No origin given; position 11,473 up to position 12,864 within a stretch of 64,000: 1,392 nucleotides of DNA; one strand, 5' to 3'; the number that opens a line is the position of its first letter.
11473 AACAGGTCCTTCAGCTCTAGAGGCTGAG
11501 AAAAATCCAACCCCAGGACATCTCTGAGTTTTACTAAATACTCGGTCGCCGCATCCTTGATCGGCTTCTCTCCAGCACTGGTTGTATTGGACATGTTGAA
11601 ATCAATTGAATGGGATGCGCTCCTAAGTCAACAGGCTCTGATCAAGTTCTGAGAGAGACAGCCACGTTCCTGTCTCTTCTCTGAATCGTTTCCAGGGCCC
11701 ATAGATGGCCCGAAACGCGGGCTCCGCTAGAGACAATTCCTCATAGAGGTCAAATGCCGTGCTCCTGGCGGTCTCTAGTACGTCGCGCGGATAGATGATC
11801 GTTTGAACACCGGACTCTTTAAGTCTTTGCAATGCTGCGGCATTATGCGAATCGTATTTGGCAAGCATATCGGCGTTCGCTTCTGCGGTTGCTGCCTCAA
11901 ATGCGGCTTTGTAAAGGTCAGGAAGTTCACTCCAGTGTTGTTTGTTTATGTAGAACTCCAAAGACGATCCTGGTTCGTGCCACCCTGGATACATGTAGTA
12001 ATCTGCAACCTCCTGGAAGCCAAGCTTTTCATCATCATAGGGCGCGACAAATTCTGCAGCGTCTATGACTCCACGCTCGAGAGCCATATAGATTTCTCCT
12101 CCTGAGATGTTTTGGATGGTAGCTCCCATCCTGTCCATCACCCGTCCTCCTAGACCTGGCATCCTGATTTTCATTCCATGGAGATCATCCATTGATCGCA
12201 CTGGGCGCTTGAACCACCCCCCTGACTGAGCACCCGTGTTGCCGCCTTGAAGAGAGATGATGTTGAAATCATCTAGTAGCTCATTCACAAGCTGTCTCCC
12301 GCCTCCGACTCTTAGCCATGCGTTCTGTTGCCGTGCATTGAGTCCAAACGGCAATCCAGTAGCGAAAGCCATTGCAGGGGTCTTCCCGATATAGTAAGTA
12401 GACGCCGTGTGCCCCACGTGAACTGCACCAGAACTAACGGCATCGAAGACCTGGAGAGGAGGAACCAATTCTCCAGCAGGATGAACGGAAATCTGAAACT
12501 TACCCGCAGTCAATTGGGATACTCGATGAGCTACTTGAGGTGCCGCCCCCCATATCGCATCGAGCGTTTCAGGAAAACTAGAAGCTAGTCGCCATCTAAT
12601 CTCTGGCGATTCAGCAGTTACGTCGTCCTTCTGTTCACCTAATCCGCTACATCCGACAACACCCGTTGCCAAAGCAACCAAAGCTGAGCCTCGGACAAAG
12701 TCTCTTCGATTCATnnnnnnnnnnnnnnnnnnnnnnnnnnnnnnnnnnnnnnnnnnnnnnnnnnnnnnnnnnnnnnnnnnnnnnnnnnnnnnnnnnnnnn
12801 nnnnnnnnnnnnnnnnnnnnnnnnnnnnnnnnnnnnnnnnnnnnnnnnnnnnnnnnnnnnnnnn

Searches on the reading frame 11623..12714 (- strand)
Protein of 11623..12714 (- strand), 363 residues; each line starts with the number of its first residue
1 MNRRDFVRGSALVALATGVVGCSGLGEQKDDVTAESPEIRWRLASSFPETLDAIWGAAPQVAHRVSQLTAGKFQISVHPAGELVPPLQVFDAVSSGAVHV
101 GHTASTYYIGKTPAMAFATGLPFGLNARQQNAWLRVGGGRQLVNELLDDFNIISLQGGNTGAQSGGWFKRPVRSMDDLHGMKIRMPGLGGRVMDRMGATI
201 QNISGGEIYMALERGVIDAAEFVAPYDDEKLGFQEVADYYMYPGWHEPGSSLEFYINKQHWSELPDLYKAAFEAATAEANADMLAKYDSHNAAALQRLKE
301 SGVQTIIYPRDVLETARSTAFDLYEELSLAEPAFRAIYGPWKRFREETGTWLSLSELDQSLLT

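Call 6: search_protein_families(library=pfam, proteins=[window:11623-12714:-])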
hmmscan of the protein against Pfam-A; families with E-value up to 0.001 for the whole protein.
window:11623-12714:- (363 aa): 1 family
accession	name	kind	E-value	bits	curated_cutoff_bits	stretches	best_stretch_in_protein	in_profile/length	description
PF03480.18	DctP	-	9.5e-56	189.6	23.4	1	53-326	10-281/286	Bacterial extracellular solute-binding protein, family 7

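Call 51: search_protein_families(library=ncbifam, proteins=[L008:5069-7789:+], max_evalue=0.001)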
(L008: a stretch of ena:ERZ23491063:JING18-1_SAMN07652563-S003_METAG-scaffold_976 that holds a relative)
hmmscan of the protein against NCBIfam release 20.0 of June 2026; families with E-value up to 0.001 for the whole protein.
L008:5069-7789:+ (906 aa): 1 family
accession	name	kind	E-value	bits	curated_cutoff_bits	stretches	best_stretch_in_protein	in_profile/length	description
TIGR04056.1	OMP_RagA_SusC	subfamily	4.3e-23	81.6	368.25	1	27-189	2-165/981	SusC/RagA family TonB-linked outer membrane protein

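Call 67: search_dna_similar(query=window:11623-12645:-, collection=plasmids, mode=protein, max_rows=10)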
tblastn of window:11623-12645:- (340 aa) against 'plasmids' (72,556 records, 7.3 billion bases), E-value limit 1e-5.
Records with a match: 485; places in all: 594; records where one place covers at least 80% of the query: 218.
Best place of each record, by identity: <60% 485.
By first word of the organism name: Pseudosulfitobacter 87; Rhizobium 60; Agrobacterium 39; Sulfitobacter 32; Sinorhizobium 27; Azospirillum 24; Paracoccus 21; Thermus 17; Phaeobacter 12; Bradyrhizobium 8; and 80 more.
By predicted mobility (MOB-suite, as given by PLSDB): non-mobilizable 364; conjugative 79; mobilizable 42.
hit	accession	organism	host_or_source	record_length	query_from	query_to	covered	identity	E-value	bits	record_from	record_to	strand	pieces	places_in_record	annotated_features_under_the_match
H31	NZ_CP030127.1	Indioceanicola profundi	sediment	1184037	13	333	94%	52.6%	5e-104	342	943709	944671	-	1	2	none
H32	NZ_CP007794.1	Azospirillum argentinense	Triticum aestivum L.,Root,wheat ...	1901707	9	333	96%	51.7%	4e-103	339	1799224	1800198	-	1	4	record has no annotation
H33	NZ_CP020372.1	Candidatus Thiodictyon syntrophicum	meromictic lake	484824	12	333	95%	51.9%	2e-97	322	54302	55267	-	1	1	TRAP transporter substrate-binding protein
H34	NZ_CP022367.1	Azospirillum sp. TSH58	single cell,paddy soils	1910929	9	333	96%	50.8%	8e-104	341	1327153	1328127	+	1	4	record has no annotation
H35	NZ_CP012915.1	Azospirillum brasilense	Digitaria eriantha,microbe,root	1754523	9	333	96%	50.5%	1e-101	335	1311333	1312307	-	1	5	none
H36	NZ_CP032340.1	Azospirillum brasilense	soil sample,Agricultural field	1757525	9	333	96%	50.5%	1e-101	335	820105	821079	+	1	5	none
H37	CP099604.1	Comamonadaceae bacterium OTU4NAUVB1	Arabidopsis thaliana,pure culture,leaf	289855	13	334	95%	50.9%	3e-101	333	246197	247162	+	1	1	dctP: TRAP transporter substrate-binding protein DctP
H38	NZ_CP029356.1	Azospirillum thermophilum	cell culture,hot spring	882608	9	334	96%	50.3%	6e-105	344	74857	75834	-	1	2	dctP: TRAP transporter substrate-binding protein DctP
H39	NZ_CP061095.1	Roseomonas marmotae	Marmota himalayana,pure culture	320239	13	333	94%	50.8%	1e-101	335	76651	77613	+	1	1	TRAP transporter substrate-binding protein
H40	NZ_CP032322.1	Azospirillum argentinense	soil sample,Agricultural field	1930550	9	333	96%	50.2%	1e-102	337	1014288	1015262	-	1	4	record has no annotation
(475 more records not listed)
